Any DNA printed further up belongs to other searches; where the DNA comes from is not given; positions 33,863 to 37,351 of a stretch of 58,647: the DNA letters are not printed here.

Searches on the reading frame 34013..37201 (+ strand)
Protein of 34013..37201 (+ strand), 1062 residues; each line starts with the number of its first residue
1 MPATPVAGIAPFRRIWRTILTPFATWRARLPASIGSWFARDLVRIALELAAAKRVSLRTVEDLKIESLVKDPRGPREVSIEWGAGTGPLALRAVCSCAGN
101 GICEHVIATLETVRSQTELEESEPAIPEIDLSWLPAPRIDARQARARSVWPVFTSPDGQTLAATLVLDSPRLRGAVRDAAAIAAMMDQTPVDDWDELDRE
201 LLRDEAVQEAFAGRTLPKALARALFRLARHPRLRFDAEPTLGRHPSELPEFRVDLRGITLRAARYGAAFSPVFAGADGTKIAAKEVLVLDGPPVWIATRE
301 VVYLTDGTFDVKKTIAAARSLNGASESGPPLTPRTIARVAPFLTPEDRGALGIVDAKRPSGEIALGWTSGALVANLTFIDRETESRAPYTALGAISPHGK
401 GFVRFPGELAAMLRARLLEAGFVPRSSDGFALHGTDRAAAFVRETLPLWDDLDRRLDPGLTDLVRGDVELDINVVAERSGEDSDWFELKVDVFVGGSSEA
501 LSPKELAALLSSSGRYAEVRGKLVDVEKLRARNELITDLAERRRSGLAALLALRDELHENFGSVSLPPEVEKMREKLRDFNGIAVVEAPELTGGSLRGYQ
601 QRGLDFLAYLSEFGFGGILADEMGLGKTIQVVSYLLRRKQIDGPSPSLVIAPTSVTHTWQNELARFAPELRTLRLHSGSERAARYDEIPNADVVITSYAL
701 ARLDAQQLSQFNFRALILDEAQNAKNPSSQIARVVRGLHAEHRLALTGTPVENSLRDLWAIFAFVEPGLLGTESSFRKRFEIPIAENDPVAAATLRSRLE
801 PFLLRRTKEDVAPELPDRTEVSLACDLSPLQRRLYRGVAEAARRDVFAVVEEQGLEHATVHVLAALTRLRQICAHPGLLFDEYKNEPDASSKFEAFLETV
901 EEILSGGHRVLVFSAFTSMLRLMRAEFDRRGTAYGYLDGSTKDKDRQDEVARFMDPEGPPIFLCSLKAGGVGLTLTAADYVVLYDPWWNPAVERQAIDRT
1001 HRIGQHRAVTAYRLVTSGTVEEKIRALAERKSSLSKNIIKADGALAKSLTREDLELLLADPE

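Call 8: search_protein_families(library=pfam, proteins=[window:34013-37201:+])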
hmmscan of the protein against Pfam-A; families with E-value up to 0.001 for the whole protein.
window:34013-37201:+ (1062 aa): 3 families
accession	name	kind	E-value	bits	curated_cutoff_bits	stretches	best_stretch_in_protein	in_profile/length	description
PF00176.29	SNF2-rel_dom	-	2.4e-68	230.8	24.9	1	599-878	1-290/290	SNF2-related domain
PF00271.37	Helicase_C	-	5.6e-21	75.3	23.5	1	898-1004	4-110/110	Helicase conserved C-terminal domain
PF04851.21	ResIII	-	1.8e-06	28.4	22.5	1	596-751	4-163/164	Type III restriction enzyme, res subunit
